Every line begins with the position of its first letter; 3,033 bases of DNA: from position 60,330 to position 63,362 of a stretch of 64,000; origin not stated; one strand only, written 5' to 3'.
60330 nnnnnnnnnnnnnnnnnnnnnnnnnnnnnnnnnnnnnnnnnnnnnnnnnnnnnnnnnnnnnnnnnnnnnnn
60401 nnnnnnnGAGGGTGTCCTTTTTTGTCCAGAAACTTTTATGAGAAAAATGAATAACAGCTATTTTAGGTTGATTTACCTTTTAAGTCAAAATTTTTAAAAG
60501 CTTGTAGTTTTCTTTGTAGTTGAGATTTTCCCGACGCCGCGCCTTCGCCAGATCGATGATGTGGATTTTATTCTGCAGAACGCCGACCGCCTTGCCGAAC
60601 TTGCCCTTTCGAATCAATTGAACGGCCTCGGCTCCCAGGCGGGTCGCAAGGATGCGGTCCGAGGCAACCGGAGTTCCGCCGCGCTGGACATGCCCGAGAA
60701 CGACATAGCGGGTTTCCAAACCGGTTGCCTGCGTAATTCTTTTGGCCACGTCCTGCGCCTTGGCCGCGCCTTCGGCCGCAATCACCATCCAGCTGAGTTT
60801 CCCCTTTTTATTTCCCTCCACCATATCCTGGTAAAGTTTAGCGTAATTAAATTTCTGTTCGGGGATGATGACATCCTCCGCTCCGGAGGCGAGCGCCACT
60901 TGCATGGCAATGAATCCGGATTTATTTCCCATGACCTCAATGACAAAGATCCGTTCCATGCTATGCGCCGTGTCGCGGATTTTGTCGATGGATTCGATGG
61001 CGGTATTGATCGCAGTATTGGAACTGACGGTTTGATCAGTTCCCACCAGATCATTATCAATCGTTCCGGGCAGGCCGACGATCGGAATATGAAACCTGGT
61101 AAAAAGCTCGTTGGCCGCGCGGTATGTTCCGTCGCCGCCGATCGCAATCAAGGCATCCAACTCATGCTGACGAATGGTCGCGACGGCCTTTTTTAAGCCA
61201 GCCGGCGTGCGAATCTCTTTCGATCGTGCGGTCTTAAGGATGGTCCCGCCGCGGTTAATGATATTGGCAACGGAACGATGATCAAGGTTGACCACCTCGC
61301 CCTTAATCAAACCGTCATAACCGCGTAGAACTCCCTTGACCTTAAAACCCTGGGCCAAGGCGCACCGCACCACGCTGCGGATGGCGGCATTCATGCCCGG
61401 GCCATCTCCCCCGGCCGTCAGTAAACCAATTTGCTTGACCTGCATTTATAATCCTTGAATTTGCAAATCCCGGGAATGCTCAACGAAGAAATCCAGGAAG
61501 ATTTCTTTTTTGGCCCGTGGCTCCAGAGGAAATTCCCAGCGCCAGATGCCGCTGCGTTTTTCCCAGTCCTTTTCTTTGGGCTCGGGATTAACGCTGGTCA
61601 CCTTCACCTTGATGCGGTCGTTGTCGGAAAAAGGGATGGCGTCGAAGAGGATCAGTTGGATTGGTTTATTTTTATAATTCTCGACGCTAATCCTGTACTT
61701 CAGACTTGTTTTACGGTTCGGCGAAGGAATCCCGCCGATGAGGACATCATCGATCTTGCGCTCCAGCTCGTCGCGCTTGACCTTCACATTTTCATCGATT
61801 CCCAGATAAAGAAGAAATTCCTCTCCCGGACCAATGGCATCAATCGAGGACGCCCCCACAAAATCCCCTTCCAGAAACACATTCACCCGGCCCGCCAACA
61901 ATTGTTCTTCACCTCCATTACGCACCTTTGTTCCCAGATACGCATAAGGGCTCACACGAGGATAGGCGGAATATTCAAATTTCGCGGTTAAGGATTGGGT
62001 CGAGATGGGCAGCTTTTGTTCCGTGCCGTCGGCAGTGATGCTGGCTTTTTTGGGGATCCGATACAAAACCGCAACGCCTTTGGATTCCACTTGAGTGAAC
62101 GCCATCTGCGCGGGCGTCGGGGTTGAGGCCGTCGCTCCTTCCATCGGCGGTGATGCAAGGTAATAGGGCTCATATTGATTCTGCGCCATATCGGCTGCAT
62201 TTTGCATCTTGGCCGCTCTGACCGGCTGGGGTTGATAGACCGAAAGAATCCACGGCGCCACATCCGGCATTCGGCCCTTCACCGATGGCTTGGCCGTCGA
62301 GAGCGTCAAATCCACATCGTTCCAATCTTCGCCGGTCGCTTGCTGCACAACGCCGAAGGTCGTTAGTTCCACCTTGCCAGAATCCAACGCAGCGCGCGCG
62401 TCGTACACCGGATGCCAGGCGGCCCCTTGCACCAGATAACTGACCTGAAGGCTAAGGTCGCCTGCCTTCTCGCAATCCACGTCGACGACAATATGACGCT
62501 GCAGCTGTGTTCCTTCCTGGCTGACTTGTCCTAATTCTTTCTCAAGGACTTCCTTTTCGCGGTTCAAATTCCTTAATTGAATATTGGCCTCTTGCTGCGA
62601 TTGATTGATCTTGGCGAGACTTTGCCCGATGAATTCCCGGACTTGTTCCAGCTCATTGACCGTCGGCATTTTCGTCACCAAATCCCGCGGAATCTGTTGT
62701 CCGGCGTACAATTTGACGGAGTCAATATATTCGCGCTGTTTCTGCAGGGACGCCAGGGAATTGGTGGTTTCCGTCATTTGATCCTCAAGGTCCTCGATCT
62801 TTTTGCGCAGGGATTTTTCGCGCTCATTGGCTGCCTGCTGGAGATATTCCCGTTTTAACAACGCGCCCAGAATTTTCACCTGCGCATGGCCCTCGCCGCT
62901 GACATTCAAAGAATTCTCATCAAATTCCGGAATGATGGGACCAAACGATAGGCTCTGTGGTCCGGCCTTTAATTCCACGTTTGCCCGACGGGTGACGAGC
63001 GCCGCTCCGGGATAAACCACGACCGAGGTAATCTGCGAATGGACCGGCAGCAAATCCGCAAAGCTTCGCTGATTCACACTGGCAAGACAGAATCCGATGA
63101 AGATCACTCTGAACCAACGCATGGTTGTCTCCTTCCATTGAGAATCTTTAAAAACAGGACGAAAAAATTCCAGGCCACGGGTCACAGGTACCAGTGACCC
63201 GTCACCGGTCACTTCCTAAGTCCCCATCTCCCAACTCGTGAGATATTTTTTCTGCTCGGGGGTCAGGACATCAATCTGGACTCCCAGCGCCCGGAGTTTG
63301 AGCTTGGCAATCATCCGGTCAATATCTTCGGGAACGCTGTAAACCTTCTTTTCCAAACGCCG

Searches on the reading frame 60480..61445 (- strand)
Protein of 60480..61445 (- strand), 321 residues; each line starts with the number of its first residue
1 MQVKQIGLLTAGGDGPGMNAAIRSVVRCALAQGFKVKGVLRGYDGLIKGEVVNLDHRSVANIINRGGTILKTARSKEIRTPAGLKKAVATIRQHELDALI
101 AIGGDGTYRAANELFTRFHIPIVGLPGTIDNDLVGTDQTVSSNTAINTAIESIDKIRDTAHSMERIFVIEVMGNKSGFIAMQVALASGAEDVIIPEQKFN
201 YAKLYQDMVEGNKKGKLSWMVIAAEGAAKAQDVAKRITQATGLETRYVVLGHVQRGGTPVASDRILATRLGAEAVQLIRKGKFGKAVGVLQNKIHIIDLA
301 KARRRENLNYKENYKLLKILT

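Call 91: search_protein_families(library=pfam, proteins=[window:60480-61445:-], max_evalue=0.001)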
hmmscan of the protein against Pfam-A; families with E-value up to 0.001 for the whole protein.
window:60480-61445:- (321 aa): 3 families
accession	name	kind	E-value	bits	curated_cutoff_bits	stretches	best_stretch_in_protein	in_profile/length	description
PF00365.25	PFK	-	4e-100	335.2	30.9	1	5-278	1-277/277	Phosphofructokinase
PF01513.26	NAD_kinase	-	5.8e-08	33.6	25.5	1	84-126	61-103/130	ATP-NAD kinase N-terminal domain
PF00781.29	DAGK_cat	-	4.8e-05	23.4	23.6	1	77-153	37-112/125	Diacylglycerol kinase catalytic domain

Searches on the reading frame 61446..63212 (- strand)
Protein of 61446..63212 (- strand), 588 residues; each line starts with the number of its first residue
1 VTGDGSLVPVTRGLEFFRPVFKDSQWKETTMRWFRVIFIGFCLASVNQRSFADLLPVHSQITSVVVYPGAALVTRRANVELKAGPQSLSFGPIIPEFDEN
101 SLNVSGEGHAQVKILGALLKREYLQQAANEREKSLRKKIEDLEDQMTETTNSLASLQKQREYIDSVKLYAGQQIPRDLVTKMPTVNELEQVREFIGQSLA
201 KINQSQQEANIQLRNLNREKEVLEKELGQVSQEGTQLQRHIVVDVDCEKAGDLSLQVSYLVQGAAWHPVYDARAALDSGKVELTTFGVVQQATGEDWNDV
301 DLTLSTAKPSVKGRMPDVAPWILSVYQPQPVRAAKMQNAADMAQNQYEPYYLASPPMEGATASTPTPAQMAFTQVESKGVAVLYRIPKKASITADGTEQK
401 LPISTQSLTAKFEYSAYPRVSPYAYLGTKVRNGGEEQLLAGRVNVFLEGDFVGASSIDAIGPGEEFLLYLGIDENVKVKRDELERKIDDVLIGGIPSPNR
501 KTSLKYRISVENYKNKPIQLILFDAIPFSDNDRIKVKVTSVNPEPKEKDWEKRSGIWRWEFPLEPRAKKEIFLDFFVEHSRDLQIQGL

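Call 91: search_protein_families(library=pfam, proteins=[window:61446-63212:-], max_evalue=0.001)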
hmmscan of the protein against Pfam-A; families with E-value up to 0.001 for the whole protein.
window:61446-63212:- (588 aa): 2 families
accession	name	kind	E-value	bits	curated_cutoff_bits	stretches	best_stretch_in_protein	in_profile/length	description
PF13598.12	DUF4139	-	1e-53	182.5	31.8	1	255-579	1-203/205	Domain of unknown function (DUF4139)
PF13600.11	DUF4140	-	8.6e-21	74.7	27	1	64-162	1-97/98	N-terminal domain of unknown function (DUF4140)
